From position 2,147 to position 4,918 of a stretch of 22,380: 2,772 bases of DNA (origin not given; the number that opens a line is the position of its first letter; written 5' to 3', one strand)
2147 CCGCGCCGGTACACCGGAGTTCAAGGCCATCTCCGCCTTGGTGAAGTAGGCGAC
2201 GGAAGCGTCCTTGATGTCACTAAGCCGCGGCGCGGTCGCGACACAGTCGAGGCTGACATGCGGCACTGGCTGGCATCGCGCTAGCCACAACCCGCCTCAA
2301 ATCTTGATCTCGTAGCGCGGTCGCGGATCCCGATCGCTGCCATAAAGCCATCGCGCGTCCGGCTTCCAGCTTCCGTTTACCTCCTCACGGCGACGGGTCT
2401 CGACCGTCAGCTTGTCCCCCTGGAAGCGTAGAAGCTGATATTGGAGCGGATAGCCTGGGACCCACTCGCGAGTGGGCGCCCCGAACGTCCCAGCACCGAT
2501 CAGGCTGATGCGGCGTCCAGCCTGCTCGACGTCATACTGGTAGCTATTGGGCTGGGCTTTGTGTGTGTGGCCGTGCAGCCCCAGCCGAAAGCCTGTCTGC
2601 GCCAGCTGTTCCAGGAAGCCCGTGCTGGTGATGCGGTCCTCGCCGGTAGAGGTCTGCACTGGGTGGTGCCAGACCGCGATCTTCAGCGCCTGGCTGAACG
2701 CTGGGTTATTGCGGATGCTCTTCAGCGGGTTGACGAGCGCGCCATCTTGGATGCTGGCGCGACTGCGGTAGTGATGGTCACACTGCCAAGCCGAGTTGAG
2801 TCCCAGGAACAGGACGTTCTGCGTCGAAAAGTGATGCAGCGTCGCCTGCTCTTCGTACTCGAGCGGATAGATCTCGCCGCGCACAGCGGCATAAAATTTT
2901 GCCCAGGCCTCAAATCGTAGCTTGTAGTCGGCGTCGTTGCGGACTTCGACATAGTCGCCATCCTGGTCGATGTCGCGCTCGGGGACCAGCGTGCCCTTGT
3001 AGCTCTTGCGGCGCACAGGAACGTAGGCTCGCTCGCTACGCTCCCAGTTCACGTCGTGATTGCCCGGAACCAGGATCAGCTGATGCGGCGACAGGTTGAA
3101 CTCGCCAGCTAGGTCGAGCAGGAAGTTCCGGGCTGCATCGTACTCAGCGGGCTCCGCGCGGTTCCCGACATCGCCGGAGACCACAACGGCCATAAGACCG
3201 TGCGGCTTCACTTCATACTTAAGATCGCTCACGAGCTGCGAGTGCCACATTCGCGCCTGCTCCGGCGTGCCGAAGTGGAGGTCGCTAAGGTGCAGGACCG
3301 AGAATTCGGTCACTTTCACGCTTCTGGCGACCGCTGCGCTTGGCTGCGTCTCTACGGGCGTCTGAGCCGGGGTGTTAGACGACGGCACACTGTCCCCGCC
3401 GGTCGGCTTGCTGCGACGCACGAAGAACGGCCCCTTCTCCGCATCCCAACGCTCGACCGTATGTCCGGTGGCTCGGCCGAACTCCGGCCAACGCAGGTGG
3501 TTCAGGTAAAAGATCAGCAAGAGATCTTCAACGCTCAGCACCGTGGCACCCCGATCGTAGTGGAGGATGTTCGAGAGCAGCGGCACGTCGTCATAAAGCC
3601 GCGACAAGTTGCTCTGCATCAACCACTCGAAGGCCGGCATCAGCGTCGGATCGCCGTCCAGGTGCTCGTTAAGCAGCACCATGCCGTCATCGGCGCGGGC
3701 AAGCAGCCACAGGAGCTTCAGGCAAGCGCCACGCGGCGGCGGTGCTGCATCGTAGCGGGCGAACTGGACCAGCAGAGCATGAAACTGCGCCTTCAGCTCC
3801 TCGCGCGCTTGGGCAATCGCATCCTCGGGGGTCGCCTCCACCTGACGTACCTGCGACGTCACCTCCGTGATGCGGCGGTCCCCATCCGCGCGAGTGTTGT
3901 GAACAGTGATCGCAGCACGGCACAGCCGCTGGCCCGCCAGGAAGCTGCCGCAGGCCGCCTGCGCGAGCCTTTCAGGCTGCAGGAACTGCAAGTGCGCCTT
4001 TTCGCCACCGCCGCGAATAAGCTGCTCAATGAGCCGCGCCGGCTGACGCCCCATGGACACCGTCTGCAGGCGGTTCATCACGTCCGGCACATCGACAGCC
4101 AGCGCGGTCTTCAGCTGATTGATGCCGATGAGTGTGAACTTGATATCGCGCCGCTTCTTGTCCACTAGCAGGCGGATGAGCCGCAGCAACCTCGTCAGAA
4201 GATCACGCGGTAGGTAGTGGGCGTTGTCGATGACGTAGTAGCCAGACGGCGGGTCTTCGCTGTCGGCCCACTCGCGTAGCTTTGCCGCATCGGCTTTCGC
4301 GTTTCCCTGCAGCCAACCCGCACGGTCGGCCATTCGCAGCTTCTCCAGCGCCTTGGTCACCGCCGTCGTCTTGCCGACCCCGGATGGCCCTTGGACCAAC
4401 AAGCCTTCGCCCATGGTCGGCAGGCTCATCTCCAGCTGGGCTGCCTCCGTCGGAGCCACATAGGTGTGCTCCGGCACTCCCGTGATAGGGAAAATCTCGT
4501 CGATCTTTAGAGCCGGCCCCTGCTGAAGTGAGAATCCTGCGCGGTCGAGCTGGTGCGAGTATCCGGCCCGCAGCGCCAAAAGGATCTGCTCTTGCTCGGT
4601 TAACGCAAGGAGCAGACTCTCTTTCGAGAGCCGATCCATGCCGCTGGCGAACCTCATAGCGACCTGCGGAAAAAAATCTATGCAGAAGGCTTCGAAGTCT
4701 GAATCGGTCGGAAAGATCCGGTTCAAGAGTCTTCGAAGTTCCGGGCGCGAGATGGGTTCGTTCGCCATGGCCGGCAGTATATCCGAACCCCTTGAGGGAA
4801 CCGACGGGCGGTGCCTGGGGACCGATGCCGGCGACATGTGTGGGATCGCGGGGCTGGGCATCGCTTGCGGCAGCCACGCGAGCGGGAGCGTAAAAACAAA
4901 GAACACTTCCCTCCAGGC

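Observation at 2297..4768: Single-polypeptide fusion of a death-like (EAD-type) N-terminal domain, an AAA-type P-loop ATPase and a fully motif-intact metallophosphoesterase: candidate NTP-gated effector of a conflict or defense-type system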

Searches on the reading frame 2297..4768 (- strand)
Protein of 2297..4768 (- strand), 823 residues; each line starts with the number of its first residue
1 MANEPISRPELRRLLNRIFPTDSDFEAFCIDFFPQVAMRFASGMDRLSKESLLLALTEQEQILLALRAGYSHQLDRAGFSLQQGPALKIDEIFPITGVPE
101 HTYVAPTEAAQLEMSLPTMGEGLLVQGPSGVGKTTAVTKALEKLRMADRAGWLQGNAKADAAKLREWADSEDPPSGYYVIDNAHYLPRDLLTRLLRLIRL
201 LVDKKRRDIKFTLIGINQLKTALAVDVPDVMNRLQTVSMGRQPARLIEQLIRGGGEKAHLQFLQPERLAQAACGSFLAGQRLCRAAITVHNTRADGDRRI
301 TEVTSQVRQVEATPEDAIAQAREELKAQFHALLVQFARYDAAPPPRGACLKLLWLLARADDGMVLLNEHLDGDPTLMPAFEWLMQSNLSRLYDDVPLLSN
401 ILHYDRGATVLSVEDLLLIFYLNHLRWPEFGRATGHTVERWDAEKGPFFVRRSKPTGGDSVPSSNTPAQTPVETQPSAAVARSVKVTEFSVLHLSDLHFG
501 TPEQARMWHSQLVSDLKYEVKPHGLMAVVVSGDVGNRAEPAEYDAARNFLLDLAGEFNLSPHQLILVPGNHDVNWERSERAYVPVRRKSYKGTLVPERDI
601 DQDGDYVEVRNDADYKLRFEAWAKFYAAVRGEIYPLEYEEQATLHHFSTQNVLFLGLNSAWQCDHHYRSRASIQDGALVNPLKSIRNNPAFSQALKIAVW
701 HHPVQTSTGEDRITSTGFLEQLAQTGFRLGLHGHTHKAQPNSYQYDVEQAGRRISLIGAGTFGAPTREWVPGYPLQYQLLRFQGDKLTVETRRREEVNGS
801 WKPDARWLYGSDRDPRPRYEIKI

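Call 5: search_protein_families(library=pfam, proteins=[window:2297-4768:-], max_evalue=1)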
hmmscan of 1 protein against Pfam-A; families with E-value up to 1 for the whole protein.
window:2297-4768:- (823 aa): 13 families
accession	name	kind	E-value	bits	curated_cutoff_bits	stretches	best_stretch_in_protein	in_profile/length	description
PF00149.33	Metallophos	-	1.4e-08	35.8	21.5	1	490-737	2-190/191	Calcineurin-like phosphoesterase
PF13401.12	AAA_22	-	6.9e-07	30.1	27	2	175-221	85-128/130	AAA domain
PF13191.12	AAA_16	-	0.00029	21.8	32.6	1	120-160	24-63/167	AAA ATPase domain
PF25199.1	nSTAND_NTPase5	-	0.0018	18.6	34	1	118-206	39-124/145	Novel STAND NTPase 5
PF12850.12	Metallophos_2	-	0.0049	17.3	27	1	491-581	3-60/154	Calcineurin-like phosphoesterase superfamily domain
PF13173.12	AAA_14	-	0.0079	16.6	27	1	123-219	5-101/129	AAA domain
PF13238.12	AAA_18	-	0.015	16.2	29.4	1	124-199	2-64/128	AAA domain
PF03266.21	NTPase_1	-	0.036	14.4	23.9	1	124-146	3-25/168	NTPase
PF03668.21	RapZ-like_N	-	0.057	13.6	25.4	0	175-199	24-45/158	RapZ-like N-terminal domain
PF00437.27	T2SSE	-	0.13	11.3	24.9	1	108-149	130-171/370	Type II/IV secretion system protein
PF03215.21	Rad17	-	0.14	12.5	23.8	1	122-156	47-80/186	Rad17 P-loop domain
PF13086.12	AAA_11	-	0.3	11.3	27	1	123-149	20-43/257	AAA domain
PF12775.13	AAA_7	-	0.3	11.1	25.8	1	118-145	31-58/181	P-loop containing dynein motor region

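Call 6: search_protein_families(library=padloc, proteins=[window:2297-4768:-], max_evalue=1)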
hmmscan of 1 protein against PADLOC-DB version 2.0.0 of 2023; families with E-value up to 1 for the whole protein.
window:2297-4768:- (823 aa): 6 families
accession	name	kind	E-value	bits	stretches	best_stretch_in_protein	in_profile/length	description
PDLC00736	Effector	-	4.2e-16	57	1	489-739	3-235/561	Endonuclease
PDLC05051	PDC-S60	-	2.9e-15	53.5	1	491-741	3-245/1027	-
PDLC04790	PDC-S01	-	0.0017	15.2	1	123-221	30-120/422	-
PDLC03920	MkoA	-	0.0068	12.7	1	121-144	632-655/1112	-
PDLC04908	PDC-S10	-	0.0071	13.6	1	528-580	33-79/223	-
PDLC04140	mad8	-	0.047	11.2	1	119-143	26-50/314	mads_8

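Call 7: search_protein_families(library=ncbifam, proteins=[window:2297-4768:-], max_evalue=1)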
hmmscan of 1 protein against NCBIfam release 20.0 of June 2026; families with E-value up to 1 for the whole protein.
window:2297-4768:- (823 aa): 7 families
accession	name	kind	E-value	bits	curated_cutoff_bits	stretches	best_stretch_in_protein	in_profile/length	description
NF053862.1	DS9_1_antiphage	equivalog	2.3e-25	89.4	420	1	471-764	176-475/486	anti-phage phosphoesterase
NF053861.1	DS8_antiphage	equivalog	3.1e-21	74.9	790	1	493-743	1-235/994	anti-phage protein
TIGR00619.1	sbcd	subfamily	9.8e-06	25.5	77.65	1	491-574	3-88/252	exonuclease subunit SbcD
NF008206.2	PRK10966.1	equivalog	9e-05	21.7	450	1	491-573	3-86/380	exonuclease subunit SbcD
NF010248.0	PRK13695.1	equivalog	0.055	13.2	156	1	124-145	7-28/180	NTPase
TIGR00024.1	SbcD_rel_arch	hypoth_equivalog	0.12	12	115.2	0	523-573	57-100/224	putative phosphoesterase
NF009067.0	PRK12402.1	equivalog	0.13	11.2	317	1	122-139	38-55/340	replication factor C small subunit 2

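Call 11: find_homologous_proteins(query=window:2297-4768:-)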
Query window:2297-4768:- (823 aa): 27 proteins with E <= 0.001 among 8000 candidates.
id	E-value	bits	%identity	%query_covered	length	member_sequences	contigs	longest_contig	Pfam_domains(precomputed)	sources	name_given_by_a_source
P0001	0.0e+0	1896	100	100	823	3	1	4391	PF00149.34,PF13401.13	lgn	-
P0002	0.0e+0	1458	76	100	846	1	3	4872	PF00149.34,PF13401.13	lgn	-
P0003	5.7e-240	817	47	99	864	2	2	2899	PF00149.34,PF00004.36,PF13401.13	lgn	-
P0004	1.6e-233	796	46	99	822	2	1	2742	PF00149.34,PF00004.36,PF13401.13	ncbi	-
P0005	1.5e-226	772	46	99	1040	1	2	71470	PF00149.34,PF13676.12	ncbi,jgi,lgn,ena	jgi:hypothetical protein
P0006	5.7e-226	771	45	100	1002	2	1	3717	PF00149.34,PF13401.13,PF13191.13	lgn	-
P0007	1.8e-210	719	49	90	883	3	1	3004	PF00149.34,PF13401.13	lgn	-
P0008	6.3e-207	708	47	89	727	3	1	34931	PF00149.34,PF25199.2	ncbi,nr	ncbi:MAG TPA: metallophosphoesterase [Polyangia bacterium]|nr:metallophosphoesterase [Polyangia bact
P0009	7.8e-201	687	47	88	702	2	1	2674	PF00149.34,PF13401.13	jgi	jgi:hypothetical protein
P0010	1.2e-200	687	46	90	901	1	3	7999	PF00149.34,PF13401.13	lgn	-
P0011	5.2e-200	685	46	90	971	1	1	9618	PF00149.34,PF13401.13,PF13676.12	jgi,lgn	-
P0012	1.9e-185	637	42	97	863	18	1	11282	PF13173.13,PF00149.34,PF13401.13,PF25199.2,PF13191.13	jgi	jgi:3',5'-cyclic AMP phosphodiesterase CpdA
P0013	4.9e-182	625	43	90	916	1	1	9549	PF00149.34,PF13676.12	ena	-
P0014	1.7e-181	623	45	89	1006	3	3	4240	PF00149.34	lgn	-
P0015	2.5e-181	623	43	90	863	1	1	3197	PF01582.26,PF12850.13,PF00149.34,PF13401.13,PF13676.12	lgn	-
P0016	2.8e-181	623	43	90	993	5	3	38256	PF00149.34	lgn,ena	-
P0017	5.1e-180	619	49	74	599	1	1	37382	PF00149.34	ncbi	-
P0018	5.7e-179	615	44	89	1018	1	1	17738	PF00149.34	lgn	-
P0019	3.6e-175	603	44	89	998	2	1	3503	PF00149.34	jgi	-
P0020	1.4e-174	601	43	90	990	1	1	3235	PF00149.34,PF13401.13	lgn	-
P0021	1.8e-168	580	42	89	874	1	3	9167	PF00149.34,PF13676.12,PF13191.13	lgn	-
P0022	2.9e-165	570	40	98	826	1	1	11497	PF00149.34,PF13401.13,PF13191.13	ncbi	-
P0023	1.5e-159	551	42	90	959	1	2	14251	PF00149.34,PF13191.13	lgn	-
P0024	2.1e-159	550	41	89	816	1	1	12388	PF00149.34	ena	-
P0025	9.0e-156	538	40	89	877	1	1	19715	PF00149.34,PF13401.13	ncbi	-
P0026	2.3e-110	388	56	40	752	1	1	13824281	PF00149.34,PF01661.28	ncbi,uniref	ncbi:macro domain-containing protein [Sorangium sp. So ce1099]|uniref:macro domain-containing protei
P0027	7.2e-95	337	46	45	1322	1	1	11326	PF20701.5,PF00149.34,PF05729.19,PF03781.23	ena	-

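Call 16: search_protein_families(library=pfam, alignment_id=A1, max_evalue=0.01)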
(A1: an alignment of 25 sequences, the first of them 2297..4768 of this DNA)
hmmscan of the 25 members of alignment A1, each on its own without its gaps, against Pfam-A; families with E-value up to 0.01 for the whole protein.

A. member 1, window:2297-4768:- (823 aa): 6 families
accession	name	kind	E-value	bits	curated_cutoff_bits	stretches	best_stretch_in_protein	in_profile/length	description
PF00149.33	Metallophos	-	1.4e-08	35.8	21.5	1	490-737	2-190/191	Calcineurin-like phosphoesterase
PF13401.12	AAA_22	-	6.9e-07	30.1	27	1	175-221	85-128/130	AAA domain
PF13191.12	AAA_16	-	0.00029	21.8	32.6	1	120-160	24-63/167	AAA ATPase domain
PF25199.1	nSTAND_NTPase5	-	0.0018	18.6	34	1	118-206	39-124/145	Novel STAND NTPase 5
PF12850.12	Metallophos_2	-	0.0049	17.3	27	0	491-581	3-60/154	Calcineurin-like phosphoesterase superfamily domain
PF13173.12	AAA_14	-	0.0079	16.6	27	0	123-219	5-101/129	AAA domain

B. families by the number of members that match (of 25 scanned): 25 families
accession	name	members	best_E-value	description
PF00149.33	Metallophos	25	1.2e-14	Calcineurin-like phosphoesterase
PF13401.12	AAA_22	23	4e-08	AAA domain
PF13191.12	AAA_16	18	2.5e-07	AAA ATPase domain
PF25199.1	nSTAND_NTPase5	18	4.6e-07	Novel STAND NTPase 5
PF12850.12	Metallophos_2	16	1.5e-05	Calcineurin-like phosphoesterase superfamily domain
PF00004.35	AAA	13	7.7e-06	ATPase family associated with various cellular activities (AAA)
PF13173.12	AAA_14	11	8.5e-06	AAA domain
PF13676.11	TIR_2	7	2e-18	TIR domain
PF13481.12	AAA_25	3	0.00018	AAA domain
PF07728.20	AAA_5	3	0.00054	AAA domain (dynein-related subfamily)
PF00270.35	DEAD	3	0.0035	DEAD/DEAH box helicase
PF01443.25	Viral_helicase1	3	0.0066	Viral superfamily 1 RNA helicase core domain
PF01582.25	TIR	2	5.1e-08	TIR domain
PF12774.13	AAA_6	2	4e-05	Hydrolytic ATP binding site of dynein motor region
PF13238.12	AAA_18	2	0.00083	AAA domain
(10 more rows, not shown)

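Call 25: find_encoding_contigs(protein=P0005, flank=8000, max_places=2)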
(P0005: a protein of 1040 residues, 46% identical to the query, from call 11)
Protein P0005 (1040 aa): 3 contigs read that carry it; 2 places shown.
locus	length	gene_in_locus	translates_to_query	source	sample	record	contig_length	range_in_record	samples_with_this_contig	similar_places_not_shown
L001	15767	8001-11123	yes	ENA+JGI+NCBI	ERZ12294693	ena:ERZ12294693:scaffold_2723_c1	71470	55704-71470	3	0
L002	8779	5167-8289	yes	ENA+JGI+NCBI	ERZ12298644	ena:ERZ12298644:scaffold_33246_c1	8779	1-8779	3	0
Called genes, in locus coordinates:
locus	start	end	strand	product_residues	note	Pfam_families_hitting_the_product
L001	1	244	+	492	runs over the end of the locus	PF07396:Porin_O_P (faint)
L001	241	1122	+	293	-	-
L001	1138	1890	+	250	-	PF01618:MotA_ExbB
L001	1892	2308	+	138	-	PF02472:ExbD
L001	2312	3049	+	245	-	PF03544:TonB_C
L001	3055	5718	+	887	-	PF03544:TonB_C, PF13620:CarboxypepD_reg, PF13715:CarbopepD_reg_2, PF07715:Plug (weak), PF00593:TonB_dep_Rec_b-barrel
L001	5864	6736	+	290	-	-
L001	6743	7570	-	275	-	PF05685:Uma2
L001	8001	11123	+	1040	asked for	PF13676:TIR_2, PF00149:Metallophos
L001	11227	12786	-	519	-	-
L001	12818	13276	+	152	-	-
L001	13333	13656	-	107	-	-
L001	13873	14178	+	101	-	-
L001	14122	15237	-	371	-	-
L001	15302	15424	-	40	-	-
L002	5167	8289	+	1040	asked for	PF13676:TIR_2, PF00149:Metallophos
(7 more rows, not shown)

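Call 26: find_encoding_contigs(protein=P0008, flank=8000, max_places=2)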
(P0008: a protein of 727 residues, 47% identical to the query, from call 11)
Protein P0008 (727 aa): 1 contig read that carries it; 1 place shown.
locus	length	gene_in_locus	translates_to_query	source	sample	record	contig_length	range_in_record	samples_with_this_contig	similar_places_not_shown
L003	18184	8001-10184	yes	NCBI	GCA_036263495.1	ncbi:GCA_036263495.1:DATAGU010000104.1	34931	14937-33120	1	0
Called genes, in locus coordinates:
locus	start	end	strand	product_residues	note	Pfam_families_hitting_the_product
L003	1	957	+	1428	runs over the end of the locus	PF10101:DUF2339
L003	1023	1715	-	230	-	PF05036:SPOR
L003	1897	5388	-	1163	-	-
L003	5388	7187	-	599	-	-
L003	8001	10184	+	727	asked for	PF25199:nSTAND_NTPase5 (weak), PF00149:Metallophos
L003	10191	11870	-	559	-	PF00149:Metallophos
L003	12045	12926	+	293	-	PF02254:TrkA_N (weak), PF05368:NmrA, PF13460:NAD_binding_10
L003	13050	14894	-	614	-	-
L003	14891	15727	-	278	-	-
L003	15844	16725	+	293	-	PF16697:Yop-YscD_cpl, PF00498:FHA, PF00990:GGDEF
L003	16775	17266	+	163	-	-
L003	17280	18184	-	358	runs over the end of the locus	-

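Call 27: find_encoding_contigs(protein=P0016, flank=8000, max_places=2)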
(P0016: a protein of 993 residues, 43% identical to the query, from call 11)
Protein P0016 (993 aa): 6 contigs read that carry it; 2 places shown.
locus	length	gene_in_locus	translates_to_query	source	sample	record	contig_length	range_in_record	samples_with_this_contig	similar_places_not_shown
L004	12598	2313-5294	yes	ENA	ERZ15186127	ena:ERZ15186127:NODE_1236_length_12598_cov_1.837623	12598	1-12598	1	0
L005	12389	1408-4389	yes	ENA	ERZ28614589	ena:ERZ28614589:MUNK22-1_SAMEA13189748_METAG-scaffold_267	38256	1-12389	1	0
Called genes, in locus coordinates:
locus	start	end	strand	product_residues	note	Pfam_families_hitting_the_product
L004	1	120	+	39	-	?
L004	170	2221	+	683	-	PF08298:AAA_PrkA, PF06798:PrkA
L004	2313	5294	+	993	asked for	PF00149:Metallophos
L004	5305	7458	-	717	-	PF01590:GAF, PF13185:GAF_2 (weak), PF13492:GAF_3 (faint), PF01590:GAF (weak), PF13185:GAF_2, PF00990:GGDEF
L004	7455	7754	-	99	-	PF04977:DivIC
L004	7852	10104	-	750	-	PF00999:Na_H_Exchanger, PF00582:Usp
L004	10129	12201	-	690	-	PF13401:AAA_22 (weak)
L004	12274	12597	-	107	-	?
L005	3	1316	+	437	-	?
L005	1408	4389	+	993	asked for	PF00149:Metallophos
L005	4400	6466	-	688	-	PF13185:GAF_2 (weak), PF01590:GAF, PF13492:GAF_3 (faint), PF01590:GAF (weak), PF13185:GAF_2, PF00990:GGDEF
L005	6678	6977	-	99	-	PF04977:DivIC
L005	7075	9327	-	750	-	PF00999:Na_H_Exchanger, PF00582:Usp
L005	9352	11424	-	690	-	PF13401:AAA_22 (weak)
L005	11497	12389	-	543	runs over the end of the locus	PF02518:HATPase_c (weak), PF13589:HATPase_c_3 (weak)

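Call 32: predict_structure(alignment_id=A1)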
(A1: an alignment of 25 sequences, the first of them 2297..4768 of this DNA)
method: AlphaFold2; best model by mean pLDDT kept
length: 823 residues; sequences in the alignment: 25
mean_pLDDT: 85.5   pTM: 0.51
mean pLDDT of the five models: 85.5, 84.8, 84.3, 83.5, 82.0
residues with pLDDT >= 90: 434; 70-90: 292; 50-70: 56; < 50: 41
segments of 3 or more residues with pLDDT < 50: 1-3, 454-482, 767-771
pLDDT, mean of each block of 10 residues (from residue 1): 67 94 96 95 93 94 89 75 70 87 93 93 89 93 93 93 95 94 88 90 92 82 71 87 95 94 96 94 96 85 88 96 91 93 84 91 84 87 89 85 83 89 93 85 89 48 38 36 68 91 87 92 92 89 93 93 95 91 91 86 87 93 94 91 93 96 83 92 86 93 71 83 90 74 55 80 60 78 91 82 74 74 82
secondary structure, 60 per line:
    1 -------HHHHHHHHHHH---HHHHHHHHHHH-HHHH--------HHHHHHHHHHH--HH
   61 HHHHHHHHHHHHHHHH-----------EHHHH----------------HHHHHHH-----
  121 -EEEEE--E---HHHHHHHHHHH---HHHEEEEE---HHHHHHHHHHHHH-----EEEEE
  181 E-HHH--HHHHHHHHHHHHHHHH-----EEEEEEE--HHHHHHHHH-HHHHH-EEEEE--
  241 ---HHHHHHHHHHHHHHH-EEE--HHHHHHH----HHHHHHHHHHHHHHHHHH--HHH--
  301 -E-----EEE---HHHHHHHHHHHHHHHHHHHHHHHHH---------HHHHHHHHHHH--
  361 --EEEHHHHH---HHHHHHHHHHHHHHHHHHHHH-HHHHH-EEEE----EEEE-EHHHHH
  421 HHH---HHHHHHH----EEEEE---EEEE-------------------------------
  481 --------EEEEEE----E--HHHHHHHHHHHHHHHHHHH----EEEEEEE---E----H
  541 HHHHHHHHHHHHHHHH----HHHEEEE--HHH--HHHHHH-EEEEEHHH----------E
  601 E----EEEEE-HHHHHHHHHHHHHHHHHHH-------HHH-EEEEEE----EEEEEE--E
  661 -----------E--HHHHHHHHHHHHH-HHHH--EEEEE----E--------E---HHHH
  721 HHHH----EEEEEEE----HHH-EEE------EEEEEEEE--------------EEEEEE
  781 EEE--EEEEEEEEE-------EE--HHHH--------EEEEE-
elements in order (helices of 4 or more, strands of 3 or more residues): H8-18 H22-32 H34-37 H46-56 H59-76 H89-92 H109-115 E122-126 H133-143 E150-154 H158-170 E176-181 H188-203 E209-215 H218-226 H228-232 E234-238 H244-258 E260-262 H265-271 H276-293 E308-310 H314-338 H348-358 E363-365 H366-370 H374-394 H396-400 E402-405 E410-413 H416-423 H427-433 E438-442 E446-449 E489-494 H502-520 E525-531 H540-556 E564-567 H575-580 E582-586 E606-610 H612-630 E642-647 E652-657 H675-687 H689-692 E695-699 H717-724 E729-735 E744-746 E753-760 E775-783 E786-794 H806-809 E818-822
